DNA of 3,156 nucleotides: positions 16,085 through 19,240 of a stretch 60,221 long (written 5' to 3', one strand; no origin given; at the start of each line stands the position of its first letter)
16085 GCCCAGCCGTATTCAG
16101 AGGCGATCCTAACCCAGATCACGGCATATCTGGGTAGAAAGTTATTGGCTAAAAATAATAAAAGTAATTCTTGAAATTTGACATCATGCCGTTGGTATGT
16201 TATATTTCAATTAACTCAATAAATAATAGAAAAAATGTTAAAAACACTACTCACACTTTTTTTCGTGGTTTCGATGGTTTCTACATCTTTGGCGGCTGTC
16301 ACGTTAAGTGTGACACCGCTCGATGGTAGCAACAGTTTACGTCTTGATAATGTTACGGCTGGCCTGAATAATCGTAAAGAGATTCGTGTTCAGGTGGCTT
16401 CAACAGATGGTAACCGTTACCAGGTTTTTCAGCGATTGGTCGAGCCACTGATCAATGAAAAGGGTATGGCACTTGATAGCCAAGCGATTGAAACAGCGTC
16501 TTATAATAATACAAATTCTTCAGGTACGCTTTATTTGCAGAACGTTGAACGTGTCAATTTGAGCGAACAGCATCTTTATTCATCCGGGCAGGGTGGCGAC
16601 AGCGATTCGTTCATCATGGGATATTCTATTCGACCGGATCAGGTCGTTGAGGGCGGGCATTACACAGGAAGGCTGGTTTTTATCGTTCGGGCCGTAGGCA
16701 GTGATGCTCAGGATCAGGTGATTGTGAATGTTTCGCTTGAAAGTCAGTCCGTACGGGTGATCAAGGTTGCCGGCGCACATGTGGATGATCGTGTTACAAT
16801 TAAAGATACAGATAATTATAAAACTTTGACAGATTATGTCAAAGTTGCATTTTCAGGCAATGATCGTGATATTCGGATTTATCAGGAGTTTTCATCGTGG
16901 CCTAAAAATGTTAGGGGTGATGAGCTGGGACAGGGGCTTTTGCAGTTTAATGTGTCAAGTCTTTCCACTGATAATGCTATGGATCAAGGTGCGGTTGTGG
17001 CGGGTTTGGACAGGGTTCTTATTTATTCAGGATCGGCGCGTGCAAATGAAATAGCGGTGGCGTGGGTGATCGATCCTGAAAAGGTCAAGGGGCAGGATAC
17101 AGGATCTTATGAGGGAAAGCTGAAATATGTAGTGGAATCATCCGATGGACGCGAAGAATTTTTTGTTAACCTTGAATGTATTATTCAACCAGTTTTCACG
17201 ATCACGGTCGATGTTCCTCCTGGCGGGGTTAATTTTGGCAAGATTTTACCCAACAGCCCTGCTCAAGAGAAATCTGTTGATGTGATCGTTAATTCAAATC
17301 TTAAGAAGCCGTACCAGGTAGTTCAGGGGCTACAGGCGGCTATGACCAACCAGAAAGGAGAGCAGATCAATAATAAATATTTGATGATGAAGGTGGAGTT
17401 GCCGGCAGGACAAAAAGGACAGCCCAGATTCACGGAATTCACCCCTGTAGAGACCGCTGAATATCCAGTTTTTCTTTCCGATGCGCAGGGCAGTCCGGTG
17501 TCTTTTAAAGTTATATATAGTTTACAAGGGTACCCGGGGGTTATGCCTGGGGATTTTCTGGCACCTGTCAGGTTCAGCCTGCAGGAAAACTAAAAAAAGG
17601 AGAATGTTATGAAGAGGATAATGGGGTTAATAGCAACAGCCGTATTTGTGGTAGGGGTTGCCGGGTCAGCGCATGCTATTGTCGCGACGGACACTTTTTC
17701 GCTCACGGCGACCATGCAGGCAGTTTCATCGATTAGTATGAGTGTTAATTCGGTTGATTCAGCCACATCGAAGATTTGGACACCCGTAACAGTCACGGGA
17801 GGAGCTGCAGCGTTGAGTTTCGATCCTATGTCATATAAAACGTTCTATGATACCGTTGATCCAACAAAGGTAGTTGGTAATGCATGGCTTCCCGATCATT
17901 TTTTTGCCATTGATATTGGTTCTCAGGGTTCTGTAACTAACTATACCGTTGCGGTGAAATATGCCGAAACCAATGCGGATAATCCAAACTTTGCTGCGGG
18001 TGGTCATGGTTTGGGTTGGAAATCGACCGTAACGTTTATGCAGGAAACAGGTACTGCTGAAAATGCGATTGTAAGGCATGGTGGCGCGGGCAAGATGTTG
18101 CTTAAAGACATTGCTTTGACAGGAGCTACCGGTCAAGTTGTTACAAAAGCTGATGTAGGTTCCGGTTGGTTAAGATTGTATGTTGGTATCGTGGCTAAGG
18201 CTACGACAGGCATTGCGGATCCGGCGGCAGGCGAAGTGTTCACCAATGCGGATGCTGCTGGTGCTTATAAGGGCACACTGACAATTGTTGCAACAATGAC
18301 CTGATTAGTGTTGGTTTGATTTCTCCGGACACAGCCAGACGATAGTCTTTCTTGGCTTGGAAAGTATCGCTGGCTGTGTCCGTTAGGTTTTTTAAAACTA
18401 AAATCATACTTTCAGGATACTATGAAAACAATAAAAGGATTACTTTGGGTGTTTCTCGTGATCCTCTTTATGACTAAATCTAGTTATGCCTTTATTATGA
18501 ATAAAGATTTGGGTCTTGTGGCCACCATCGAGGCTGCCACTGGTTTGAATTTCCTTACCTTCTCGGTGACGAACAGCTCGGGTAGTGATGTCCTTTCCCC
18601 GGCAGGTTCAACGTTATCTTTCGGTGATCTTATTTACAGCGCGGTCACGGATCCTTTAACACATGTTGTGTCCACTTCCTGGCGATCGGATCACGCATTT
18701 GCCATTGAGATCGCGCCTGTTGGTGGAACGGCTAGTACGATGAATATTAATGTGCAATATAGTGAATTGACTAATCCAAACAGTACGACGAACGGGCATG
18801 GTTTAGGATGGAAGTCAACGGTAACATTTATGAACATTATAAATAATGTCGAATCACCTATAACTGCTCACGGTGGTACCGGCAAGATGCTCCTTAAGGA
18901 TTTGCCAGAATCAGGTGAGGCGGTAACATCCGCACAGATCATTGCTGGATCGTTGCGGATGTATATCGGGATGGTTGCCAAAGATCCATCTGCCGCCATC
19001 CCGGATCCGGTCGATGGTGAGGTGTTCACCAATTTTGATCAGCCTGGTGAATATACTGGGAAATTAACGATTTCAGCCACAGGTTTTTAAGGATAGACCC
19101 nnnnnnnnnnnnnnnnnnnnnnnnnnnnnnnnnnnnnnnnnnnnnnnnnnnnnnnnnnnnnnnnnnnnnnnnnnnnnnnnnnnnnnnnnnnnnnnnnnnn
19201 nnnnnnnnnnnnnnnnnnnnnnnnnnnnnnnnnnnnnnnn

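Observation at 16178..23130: Chaperone-usher-like surface-fibre locus with a non-PapC outer-membrane component (top candidate for an undescribed system)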

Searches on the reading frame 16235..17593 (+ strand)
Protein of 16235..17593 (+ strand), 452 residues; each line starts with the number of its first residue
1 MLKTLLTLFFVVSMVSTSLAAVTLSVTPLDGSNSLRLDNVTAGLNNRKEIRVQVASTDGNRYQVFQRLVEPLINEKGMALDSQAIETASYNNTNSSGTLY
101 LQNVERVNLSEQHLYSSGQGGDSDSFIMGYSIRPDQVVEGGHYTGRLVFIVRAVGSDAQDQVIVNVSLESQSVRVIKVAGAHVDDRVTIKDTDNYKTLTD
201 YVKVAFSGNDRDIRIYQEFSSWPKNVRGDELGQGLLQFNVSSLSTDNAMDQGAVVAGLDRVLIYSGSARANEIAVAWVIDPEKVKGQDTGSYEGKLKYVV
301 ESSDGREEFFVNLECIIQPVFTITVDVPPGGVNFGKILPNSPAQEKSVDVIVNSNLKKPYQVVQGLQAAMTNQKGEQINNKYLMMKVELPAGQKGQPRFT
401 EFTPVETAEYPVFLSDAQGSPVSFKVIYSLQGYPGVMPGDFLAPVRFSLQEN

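Call 3: search_protein_families(library=pfam, proteins=[window:16235-17593:+], max_evalue=1)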
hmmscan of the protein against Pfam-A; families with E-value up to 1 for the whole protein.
window:16235-17593:+ (452 aa): 1 family
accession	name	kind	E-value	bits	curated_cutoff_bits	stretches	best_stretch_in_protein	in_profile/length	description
PF02807.20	ATP-gua_PtransN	-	0.058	14.3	25.7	1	38-73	32-66/67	ATP:guanido phosphotransferase, N-terminal domain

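Call 4: search_protein_families(library=ncbifam, proteins=[window:16235-17593:+], max_evalue=1)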
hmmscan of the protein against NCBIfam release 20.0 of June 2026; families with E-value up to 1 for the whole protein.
window:16235-17593:+ (452 aa): 1 family
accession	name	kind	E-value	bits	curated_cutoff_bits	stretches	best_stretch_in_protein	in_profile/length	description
NF011741.1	PRK15194.1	equivalog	0.027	14.4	140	1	138-210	30-102/185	type 1 fimbrial major subunit FimA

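Call 75: search_protein_families(library=pfam, alignment_id=A7, max_evalue=10)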
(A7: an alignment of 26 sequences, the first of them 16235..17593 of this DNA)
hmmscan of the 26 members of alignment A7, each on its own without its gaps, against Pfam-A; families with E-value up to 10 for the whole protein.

A. member 1, window:16235-17593:+ (452 aa): 1 family
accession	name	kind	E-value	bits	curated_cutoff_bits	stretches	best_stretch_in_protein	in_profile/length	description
PF02807.20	ATP-gua_PtransN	-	0.058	14.3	25.7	1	38-73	32-66/67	ATP:guanido phosphotransferase, N-terminal domain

B. families by the number of members that match (of 26 scanned): 20 families
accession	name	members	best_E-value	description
PF02807.20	ATP-gua_PtransN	3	0.036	ATP:guanido phosphotransferase, N-terminal domain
PF09151.16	DUF1936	3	0.088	Domain of unknown function (DUF1936)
PF03300.19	Tenui_NS4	2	0.017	Tenuivirus non-structural, movement protein NS4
PF22311.1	DUF6970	2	0.097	Domain of unknown function (DUF6970)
PF24381.1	DUF7537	1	0.0037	Family of unknown function (DUF7537)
PF12708.12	Pect-lyase_RHGA_epim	1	0.018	Rhamnogalacturonase A/epimerase, pectate lyase-like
PF02369.22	Big_1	1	0.045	Bacterial Ig-like domain (group 1)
PF07676.18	PD40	1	0.047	WD40-like Beta Propeller Repeat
PF24699.1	DUF7663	1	0.048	Domain of unknown function (DUF7663)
PF23650.1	DUF7148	1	0.075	Domain of unknown function (DUF7148)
PF21577.3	PG_0320-like_C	1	0.097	PG_0320-like, C-terminal domain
PF13279.12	4HBT_2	1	0.1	Thioesterase-like superfamily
PF07137.17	VDE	1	0.1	VDE lipocalin domain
PF03422.21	CBM_6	1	0.12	Carbohydrate binding module (family 6)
PF20170.4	Plexin_RBD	1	0.13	Plexin cytoplasmic RhoGTPase-binding domain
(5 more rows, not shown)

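Call 76: search_solved_structures(query=A7, max_evalue=10, show_alignments=1)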
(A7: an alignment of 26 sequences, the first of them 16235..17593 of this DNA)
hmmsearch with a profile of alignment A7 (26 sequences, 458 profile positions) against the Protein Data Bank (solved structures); distinct sequences matched with E-value up to 10: 7.
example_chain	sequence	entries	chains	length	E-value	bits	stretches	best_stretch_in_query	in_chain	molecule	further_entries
4tsb_H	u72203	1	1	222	0.33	12.6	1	94-132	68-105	FAb Heavy Chain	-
4oqt_H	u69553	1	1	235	0.68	11.6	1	94-133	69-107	Heavy Chain of Li81 Fab, VH3-23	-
6pxg_A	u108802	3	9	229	0.94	11.1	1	386-429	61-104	G2 Fab Heavy Chain | G2 heavy chain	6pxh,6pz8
8g5a_H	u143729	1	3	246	1.3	10.7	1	388-445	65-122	FL-1086 Fab heavy chain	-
8g5b_I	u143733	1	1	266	1.4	10.5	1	388-445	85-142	FL-1061 heavy chain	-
7rcr_A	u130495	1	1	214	1.6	10.4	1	202-250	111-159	Hemagglutinin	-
3v7a_F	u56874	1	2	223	1.8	10.2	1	380-438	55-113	5B18 heavy chain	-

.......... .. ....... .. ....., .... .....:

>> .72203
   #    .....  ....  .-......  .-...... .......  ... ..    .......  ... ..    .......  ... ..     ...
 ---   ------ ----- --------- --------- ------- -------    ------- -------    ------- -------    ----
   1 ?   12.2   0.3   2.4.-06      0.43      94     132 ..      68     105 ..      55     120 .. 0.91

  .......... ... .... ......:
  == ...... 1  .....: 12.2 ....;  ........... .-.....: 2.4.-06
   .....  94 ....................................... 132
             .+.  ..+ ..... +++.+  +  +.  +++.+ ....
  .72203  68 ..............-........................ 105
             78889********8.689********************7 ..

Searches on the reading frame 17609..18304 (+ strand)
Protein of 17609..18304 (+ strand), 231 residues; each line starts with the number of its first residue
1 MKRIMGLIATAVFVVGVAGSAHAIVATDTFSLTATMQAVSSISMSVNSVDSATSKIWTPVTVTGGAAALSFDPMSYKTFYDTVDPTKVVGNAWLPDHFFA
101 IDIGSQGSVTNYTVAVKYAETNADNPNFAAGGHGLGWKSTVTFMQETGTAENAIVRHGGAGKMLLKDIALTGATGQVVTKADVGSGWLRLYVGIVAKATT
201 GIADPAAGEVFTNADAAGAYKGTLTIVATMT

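Call 3: search_protein_families(library=pfam, proteins=[window:17609-18304:+], max_evalue=1)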
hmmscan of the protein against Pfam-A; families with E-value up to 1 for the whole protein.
window:17609-18304:+ (231 aa): 0 families

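Call 4: search_protein_families(library=ncbifam, proteins=[window:17609-18304:+], max_evalue=1)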
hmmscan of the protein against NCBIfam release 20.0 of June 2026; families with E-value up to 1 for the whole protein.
window:17609-18304:+ (231 aa): 0 families

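Call 9: search_solved_structures(query=window:17609-18304:+, max_evalue=10)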
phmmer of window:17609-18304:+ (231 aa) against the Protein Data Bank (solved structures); distinct sequences matched with E-value up to 10: 0.

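Call 18: find_homologous_proteins(query=window:17609-18304:+, max_evalue=0.001)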
Query window:17609-18304:+ (231 aa): 18 proteins with E <= 0.001 among 1446 candidates.
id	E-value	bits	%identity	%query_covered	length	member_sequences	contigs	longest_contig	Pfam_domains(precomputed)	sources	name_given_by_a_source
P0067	2.4e-141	487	100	100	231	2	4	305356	-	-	-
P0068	1.3e-51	193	51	100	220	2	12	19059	-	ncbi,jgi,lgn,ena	-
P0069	3.7e-36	143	40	100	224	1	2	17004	-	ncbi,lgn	-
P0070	3.7e-34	136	42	99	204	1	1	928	-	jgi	jgi:hypothetical protein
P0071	5.7e-31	126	40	100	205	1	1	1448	-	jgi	-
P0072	5.6e-30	123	43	100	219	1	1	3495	-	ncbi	ncbi:MAG: hypothetical protein WCI27_10350 [Candidatus Omnitrophota bacterium]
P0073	1.8e-29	121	41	85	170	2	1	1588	-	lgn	-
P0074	8.9e-29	119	39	100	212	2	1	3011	-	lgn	-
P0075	9.8e-29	119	37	100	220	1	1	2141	-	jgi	jgi:hypothetical protein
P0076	5.3e-25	106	42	99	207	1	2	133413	-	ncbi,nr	ncbi:MAG: hypothetical protein HQL17_03810 [Candidatus Omnitrophica bacterium]|nr:hypothetical prote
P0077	4.0e-23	100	39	89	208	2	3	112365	-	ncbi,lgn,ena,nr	ncbi:MAG: hypothetical protein H6755_06220 [Candidatus Omnitrophica bacterium]|nr:hypothetical prote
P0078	2.4e-22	98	40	87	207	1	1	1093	-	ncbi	-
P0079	5.3e-21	93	41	71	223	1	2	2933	-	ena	-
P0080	1.0e-20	92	35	100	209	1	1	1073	-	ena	-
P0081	4.2e-18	84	36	98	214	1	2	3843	-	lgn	-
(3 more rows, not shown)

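Call 29: search_protein_families(library=pfam, alignment_id=A2, max_evalue=10)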
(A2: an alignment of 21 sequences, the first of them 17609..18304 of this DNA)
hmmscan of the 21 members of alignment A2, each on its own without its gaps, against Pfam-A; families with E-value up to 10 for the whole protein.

A. member 1, window:17609-18304:+ (231 aa): 0 families

B. families by the number of members that match (of 21 scanned): 3 families
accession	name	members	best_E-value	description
PF22350.2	Int_EF-hand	1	0.0061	Internalin, EF-hand domain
PF08139.17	LPAM_1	1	0.08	Prokaryotic membrane lipoprotein lipid attachment site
PF00525.23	Crystallin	1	0.14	Alpha crystallin A chain, N terminal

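Call 32: search_solved_structures(query=A2, max_evalue=10, show_alignments=2)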
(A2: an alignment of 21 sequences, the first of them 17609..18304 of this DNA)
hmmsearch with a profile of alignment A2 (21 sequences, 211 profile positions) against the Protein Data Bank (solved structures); distinct sequences matched with E-value up to 10: 1.
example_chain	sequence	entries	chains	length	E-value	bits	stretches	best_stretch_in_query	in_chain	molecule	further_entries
5yyl_C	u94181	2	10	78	6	10.2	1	1-58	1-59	Apisimin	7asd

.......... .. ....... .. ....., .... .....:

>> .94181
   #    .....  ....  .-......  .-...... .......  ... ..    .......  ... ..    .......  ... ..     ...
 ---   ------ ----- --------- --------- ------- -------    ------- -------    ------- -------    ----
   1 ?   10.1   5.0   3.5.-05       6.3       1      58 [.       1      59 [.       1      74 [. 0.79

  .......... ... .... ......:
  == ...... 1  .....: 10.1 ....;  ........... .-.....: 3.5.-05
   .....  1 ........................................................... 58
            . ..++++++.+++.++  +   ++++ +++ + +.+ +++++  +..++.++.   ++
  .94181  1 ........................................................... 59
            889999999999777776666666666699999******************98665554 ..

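Call 42: predict_structure(alignment_id=A4)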
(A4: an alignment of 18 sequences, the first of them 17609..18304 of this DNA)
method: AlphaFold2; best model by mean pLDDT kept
length: 231 residues; sequences in the alignment: 18
mean_pLDDT: 81.5   pTM: 0.75
mean pLDDT of the five models: 81.5, 81.4, 79.7, 78.4, 72.5
residues with pLDDT >= 90: 97; 70-90: 84; 50-70: 42; < 50: 8
segments of 3 or more residues with pLDDT < 50: 30-32, 34-37
pLDDT, mean of each block of 10 residues (from residue 1): 70 60 56 43 82 78 71 90 90 91 75 89 89 93 92 91 88 80 90 83 90 92 89 74
secondary structure, 60 per line:
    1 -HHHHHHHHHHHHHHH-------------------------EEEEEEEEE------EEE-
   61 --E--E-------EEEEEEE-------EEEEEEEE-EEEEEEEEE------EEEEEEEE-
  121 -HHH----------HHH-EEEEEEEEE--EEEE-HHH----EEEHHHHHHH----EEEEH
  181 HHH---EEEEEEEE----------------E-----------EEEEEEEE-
elements in order: H2-16 E42-50 E57-59 E74-80 E88-95 E97-105 E112-119 E139-147 E150-153 E162-164 H165-171 E176-179 H180-183 E187-194 E223-230

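Call 46: fold_search(model_id=the predicted structure, library=pdb)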
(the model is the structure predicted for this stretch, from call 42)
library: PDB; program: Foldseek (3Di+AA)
matches with E <= 10: 382; with E <= 0.001: 0
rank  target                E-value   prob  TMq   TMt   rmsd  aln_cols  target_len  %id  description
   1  1gny_A                1.2e-02  0.92  0.29  0.39   7.5       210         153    9  xylan-binding module CBM15 (released 2001-11-29)
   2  8aur_A                1.3e-02  0.69  0.28  0.28  12.6       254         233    8  Cryo-EM structure of a TasA fibre (released 2022-11-30)
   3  6k73_D                6.3e-02  0.44  0.25  0.20  11.4       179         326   12  Chaperone-tip adhesin complex is vital for synergistic activation of CFA/I fimbriae biogenesis (released 2020-06-10)
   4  4uap_B                7.9e-02  0.30  0.20  0.28  12.2       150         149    8  X-ray structure of GH31 CBM32-2 bound to GalNAc (released 2015-10-07)
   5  2xbz_A                1.3e-01  0.35  0.22  0.33  10.4       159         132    6  Multiple oligomeric forms of the Pseudomonas aeruginosa RetS sensor domain modulate accessibility to the ligand-bindin (released 2010-06-30)
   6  3nru_J                1.5e-01  0.35  0.24  0.31  13.1       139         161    8  Ligand binding domain of EPHA7 (released 2010-12-08)
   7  5l73_B                1.5e-01  0.33  0.23  0.29  12.7       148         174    9  MAM domain of human neuropilin-1 (released 2016-10-26)
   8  2df7_E                1.6e-01  0.07  0.16  0.11  21.1       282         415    9  Crystal structure of infectious bursal disease virus VP2 subviral particle (released 2006-06-27)
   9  6cv4_B                1.9e-01  0.23  0.24  0.24  15.0       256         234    6  CryoEM structure of human enterovirus D68 emptied particle (after incubation with low molecular weight heparin) (released 2019-07-24)
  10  2gsy_E                2.0e-01  0.08  0.17  0.11  22.8       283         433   11  The 2.6A structure of Infectious Bursal Virus Derived T=1 Particles (released 2006-07-18)
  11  8auw_A                2.3e-01  0.16  0.22  0.03  12.5       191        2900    8  Cryo-EM structure of human BIRC6 in complex with SMAC. (released 2023-02-15)
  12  6qfk_A                2.9e-01  0.04  0.13  0.04  20.2       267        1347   12  EngBF DARPin Fusion 4b G10 (released 2019-11-06)
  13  5lxa_H                3.0e-01  0.06  0.13  0.12  19.5       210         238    8  CRYSTAL STRUCTURE OF HUMAN ADIPONECTIN RECEPTOR 2 IN COMPLEX WITH A C18 FREE FATTY ACID AT 3.0 ANGSTROM RESOLUTION (released 2017-03-22)
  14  6xgr_A                3.4e-01  0.03  0.12  0.10  28.5       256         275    8  YSD1 major tail protein (released 2020-07-01)
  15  2jda_B                3.6e-01  0.13  0.20  0.29  13.9       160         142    8  Structure of a pectin binding carbohydrate binding module determined in an monoclinic crystal form. (released 2007-01-16)
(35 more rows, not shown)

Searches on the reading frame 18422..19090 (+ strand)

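Call 3: search_protein_families(library=pfam, proteins=[window:18422-19090:+], max_evalue=1)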
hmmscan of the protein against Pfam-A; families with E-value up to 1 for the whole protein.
window:18422-19090:+ (222 aa): 0 families

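Call 4: search_protein_families(library=ncbifam, proteins=[window:18422-19090:+], max_evalue=1)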
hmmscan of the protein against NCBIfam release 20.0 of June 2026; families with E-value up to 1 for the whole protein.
window:18422-19090:+ (222 aa): 1 family
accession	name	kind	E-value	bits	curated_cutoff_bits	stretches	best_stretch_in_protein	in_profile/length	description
NF038364.1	AglZ_HisF2_fam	equivalog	0.1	12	310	1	136-184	187-233/248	AglZ/HisF2 family acetamidino modification protein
